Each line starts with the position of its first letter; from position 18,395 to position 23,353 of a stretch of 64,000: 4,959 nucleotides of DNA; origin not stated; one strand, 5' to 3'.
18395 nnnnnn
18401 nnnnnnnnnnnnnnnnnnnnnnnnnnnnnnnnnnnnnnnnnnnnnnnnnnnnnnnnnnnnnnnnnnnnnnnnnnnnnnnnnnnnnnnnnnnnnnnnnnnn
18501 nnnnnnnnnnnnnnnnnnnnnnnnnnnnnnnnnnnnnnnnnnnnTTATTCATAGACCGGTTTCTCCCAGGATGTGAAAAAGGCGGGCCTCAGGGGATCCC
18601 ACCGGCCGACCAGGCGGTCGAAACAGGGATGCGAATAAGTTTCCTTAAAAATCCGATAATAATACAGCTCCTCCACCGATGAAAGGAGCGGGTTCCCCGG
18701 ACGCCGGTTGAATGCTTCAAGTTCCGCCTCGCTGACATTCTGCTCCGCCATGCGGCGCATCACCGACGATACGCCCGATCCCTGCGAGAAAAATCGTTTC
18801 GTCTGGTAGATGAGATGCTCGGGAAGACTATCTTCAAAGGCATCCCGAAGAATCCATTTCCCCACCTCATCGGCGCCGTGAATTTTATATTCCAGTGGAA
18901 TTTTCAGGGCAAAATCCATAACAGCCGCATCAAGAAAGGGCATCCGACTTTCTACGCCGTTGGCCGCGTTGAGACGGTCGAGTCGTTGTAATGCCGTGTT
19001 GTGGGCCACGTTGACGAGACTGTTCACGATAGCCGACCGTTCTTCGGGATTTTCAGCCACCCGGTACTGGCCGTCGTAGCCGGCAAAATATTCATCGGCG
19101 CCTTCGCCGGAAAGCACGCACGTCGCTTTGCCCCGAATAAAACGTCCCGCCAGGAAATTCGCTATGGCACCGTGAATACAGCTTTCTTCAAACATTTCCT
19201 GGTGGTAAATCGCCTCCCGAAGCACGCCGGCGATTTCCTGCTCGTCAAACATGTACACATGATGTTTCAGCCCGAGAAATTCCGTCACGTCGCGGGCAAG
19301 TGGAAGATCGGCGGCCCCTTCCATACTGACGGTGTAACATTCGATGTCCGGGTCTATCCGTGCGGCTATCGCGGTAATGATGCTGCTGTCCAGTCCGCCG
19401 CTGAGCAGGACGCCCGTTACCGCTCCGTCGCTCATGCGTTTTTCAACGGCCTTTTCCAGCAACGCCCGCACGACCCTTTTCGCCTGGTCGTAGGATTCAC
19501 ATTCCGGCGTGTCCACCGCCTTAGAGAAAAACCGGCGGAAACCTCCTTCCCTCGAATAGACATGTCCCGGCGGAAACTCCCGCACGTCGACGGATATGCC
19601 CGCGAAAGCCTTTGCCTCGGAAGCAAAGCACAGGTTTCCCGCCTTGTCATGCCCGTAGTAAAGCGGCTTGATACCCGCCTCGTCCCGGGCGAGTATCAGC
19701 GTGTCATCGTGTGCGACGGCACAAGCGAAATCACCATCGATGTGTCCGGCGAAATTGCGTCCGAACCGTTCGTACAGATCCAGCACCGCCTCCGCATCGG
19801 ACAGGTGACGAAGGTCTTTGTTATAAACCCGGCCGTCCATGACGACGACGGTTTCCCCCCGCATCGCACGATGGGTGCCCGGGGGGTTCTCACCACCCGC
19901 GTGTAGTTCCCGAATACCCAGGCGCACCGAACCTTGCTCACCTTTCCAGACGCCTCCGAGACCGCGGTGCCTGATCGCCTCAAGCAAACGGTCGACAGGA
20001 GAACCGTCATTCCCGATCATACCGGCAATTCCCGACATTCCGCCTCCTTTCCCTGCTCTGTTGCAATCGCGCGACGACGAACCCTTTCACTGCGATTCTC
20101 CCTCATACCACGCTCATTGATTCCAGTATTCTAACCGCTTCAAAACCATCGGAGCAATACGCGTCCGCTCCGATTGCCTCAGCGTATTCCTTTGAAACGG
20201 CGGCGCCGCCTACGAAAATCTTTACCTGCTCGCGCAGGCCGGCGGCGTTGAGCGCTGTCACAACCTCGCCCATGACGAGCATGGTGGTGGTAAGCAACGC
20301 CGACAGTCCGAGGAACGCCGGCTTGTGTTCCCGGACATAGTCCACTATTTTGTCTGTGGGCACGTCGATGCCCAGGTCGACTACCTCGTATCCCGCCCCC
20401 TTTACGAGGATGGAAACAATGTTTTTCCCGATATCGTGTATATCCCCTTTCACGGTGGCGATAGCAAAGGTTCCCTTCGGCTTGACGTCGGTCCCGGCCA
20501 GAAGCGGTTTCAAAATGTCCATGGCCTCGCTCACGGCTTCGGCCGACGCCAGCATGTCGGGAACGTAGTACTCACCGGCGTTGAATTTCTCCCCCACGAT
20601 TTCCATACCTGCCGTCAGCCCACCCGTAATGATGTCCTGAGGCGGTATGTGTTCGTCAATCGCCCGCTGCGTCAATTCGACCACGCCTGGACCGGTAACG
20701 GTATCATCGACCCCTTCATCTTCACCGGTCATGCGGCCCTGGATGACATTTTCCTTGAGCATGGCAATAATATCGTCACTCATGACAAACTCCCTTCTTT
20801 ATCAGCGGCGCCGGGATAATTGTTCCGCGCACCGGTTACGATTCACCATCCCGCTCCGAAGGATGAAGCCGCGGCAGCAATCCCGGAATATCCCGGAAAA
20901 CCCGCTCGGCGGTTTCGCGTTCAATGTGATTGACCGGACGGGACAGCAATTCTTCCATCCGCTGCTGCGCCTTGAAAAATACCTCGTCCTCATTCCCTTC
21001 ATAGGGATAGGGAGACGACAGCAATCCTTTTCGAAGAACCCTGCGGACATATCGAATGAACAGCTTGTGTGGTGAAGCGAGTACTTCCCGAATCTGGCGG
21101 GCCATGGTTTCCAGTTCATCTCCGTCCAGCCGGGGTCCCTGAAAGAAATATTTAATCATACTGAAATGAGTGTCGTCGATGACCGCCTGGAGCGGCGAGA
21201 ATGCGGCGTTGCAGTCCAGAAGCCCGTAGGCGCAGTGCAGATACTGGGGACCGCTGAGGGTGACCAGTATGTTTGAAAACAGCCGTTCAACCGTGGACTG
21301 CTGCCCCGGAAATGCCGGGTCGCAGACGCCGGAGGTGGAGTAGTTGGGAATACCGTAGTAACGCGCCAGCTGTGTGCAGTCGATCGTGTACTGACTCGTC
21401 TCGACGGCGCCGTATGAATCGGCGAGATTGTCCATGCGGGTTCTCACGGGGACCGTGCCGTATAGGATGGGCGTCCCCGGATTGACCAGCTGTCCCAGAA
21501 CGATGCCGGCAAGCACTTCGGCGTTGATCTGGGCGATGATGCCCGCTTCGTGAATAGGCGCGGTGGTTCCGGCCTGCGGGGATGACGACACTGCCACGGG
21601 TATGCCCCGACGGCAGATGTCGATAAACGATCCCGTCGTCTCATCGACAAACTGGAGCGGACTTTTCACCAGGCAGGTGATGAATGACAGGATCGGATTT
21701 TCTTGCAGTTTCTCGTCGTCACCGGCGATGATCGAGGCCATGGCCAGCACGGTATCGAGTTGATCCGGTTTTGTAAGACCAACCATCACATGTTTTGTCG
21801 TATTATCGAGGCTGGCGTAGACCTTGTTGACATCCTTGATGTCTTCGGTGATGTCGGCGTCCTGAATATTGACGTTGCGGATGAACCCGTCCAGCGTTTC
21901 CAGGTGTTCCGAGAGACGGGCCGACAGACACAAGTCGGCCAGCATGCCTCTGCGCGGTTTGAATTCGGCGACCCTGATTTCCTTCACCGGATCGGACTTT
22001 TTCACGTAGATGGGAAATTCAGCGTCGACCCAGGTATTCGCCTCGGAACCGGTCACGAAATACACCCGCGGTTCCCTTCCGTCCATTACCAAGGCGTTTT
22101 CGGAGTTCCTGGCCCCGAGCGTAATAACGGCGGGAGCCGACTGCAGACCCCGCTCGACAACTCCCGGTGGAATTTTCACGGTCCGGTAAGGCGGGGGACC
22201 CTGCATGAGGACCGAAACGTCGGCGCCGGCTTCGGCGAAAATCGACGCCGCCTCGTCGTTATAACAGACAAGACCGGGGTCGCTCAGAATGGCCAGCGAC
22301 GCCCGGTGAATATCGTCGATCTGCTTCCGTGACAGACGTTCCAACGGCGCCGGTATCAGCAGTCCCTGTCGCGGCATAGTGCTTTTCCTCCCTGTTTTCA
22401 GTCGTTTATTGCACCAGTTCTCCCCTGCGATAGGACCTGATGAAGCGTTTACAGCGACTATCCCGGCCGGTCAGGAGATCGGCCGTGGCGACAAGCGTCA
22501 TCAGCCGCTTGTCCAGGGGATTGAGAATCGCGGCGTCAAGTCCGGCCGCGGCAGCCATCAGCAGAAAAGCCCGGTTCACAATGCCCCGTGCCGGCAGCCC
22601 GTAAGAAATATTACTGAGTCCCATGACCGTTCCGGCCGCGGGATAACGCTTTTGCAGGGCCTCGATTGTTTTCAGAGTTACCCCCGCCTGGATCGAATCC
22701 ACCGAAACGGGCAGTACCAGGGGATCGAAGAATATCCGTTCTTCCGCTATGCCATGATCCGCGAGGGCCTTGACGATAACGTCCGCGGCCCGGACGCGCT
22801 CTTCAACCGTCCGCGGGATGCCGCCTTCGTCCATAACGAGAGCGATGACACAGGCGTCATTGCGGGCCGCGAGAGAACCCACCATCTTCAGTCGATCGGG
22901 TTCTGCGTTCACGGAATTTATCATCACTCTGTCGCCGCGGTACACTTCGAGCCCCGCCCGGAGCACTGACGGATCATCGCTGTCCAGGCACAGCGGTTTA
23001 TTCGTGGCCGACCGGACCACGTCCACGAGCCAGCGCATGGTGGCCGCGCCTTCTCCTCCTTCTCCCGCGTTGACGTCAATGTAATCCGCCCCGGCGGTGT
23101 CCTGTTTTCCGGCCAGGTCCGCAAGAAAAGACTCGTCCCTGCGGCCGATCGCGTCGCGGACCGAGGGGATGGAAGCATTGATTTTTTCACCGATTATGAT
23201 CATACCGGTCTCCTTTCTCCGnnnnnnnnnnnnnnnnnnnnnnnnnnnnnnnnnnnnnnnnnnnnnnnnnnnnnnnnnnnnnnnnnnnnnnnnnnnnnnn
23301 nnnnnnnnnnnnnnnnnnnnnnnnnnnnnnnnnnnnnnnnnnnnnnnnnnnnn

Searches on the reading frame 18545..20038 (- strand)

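Call 50: search_protein_families(library=ncbifam, proteins=[window:18545-20038:-], max_evalue=1e-30)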
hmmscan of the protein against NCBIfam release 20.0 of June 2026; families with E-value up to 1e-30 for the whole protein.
window:18545-20038:- (497 aa): 5 families
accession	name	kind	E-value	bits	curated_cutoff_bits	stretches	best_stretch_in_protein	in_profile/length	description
NF006949.0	PRK09431.1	equivalog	3e-103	346.2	499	1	2-473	2-511/554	asparagine synthase B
TIGR01536.1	asn_synth_AEB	equivalog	3.7e-75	253.9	267.1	1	3-330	2-379/517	asparagine synthase (glutamine-hydrolyzing)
TIGR03104.1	trio_amidotrans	equivalog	3.9e-42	144.3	570.1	0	181-327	236-386/589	N-acetylglutaminylglutamine amidotransferase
TIGR03108.1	eps_aminotran_1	hypoth_equivalog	1.5e-38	132.9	816.9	0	181-332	234-384/628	XrtA/PEP-CTERM system amidotransferase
NF033535.1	lass_lactam_cya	exception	2.2e-36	125.6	525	0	1-148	1-168/668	lasso peptide isopeptide bond-forming cyclase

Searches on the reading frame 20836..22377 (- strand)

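Call 50: search_protein_families(library=ncbifam, proteins=[window:20836-22377:-], max_evalue=1e-30)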
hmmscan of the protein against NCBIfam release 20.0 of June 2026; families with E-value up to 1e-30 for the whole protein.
window:20836-22377:- (513 aa): 1 family
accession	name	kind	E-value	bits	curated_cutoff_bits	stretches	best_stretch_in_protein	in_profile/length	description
TIGR02369.2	trimeth_pyl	equivalog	3.6e-77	259.9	525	1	12-423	3-385/469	[trimethylamine--corrinoid protein] Co-methyltransferase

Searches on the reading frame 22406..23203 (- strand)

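Call 50: search_protein_families(library=ncbifam, proteins=[window:22406-23203:-], max_evalue=1e-30)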
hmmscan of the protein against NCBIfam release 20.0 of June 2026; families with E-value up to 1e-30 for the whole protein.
window:22406-23203:- (265 aa): 3 families
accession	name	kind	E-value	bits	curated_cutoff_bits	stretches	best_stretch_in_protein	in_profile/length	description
NF005719.0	PRK07535.1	domain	3.4e-87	292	259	1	1-263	1-263/268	methyltetrahydrofolate:corrinoid/iron-sulfur protein methyltransferase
NF040758.1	CODH_ACS_meth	exception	3.9e-44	150.9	370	1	2-247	5-251/261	carbon monoxide dehydrogenase/acetyl-CoA synthase methytransferase subunit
TIGR02082.1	metH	equivalog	5.8e-33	113.6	1010.85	1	2-230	344-587/1182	methionine synthase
